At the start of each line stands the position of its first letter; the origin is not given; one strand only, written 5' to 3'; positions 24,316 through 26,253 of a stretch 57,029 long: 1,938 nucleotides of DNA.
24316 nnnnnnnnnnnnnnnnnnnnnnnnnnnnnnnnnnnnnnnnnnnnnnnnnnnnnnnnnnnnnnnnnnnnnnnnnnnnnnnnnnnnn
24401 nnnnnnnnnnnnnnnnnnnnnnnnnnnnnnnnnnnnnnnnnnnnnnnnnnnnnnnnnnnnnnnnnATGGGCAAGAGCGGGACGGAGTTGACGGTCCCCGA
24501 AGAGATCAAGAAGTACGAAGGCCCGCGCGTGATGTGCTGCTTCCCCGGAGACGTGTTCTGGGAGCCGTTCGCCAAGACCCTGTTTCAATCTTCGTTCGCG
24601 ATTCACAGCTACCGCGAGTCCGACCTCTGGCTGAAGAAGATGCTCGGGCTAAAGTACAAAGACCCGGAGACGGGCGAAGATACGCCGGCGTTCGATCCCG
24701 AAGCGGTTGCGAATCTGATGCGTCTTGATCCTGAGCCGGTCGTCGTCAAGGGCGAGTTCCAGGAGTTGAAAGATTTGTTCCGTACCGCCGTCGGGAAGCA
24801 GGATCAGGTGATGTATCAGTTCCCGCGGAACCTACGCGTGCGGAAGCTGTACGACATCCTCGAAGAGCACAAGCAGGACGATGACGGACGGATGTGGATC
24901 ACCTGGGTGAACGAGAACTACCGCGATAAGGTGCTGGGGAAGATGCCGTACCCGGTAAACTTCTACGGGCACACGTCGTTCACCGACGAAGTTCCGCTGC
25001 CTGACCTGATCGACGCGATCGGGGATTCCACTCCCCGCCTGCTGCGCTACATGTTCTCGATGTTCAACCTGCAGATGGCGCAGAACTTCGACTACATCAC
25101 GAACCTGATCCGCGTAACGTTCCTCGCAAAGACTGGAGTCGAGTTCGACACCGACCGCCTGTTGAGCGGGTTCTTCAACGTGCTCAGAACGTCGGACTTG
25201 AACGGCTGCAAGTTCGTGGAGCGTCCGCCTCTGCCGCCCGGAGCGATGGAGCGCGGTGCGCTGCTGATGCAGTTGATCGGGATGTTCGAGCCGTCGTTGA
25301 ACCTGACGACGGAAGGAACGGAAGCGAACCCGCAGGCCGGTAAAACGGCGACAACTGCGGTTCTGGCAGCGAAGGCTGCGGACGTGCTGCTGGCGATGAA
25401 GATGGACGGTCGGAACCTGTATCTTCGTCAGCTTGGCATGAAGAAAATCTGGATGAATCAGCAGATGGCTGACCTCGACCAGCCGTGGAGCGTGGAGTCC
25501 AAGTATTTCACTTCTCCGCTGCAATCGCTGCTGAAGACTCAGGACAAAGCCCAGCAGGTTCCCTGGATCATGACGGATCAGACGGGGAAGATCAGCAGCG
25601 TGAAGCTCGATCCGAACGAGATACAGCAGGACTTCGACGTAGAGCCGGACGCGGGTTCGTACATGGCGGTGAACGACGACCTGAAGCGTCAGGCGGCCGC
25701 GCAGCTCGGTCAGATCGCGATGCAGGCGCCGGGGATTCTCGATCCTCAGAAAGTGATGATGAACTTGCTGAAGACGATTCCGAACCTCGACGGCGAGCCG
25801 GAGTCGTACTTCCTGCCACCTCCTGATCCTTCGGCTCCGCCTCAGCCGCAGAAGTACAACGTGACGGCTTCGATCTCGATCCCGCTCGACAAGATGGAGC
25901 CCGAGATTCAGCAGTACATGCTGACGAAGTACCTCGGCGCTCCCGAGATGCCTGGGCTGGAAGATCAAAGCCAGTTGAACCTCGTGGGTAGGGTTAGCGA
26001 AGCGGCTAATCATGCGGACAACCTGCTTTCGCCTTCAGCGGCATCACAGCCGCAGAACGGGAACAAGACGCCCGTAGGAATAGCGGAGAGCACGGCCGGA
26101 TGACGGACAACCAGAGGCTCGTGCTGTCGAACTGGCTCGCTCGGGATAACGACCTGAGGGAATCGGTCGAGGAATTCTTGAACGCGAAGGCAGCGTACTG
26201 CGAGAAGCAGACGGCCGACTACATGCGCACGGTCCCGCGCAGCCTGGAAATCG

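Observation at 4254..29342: Recurrent 14-bp perfect palindrome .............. at gene junctions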

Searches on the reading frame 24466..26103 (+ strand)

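Call 10: search_protein_families(library=phrogs, proteins=[window:24466-26103:+], max_evalue=0.001)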
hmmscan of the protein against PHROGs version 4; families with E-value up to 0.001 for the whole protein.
window:24466-26103:+ (545 aa): 1 family
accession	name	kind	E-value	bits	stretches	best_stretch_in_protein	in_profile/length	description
phrog_1216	-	head and packaging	1.6e-05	24.6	0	5-65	197-255/714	portal protein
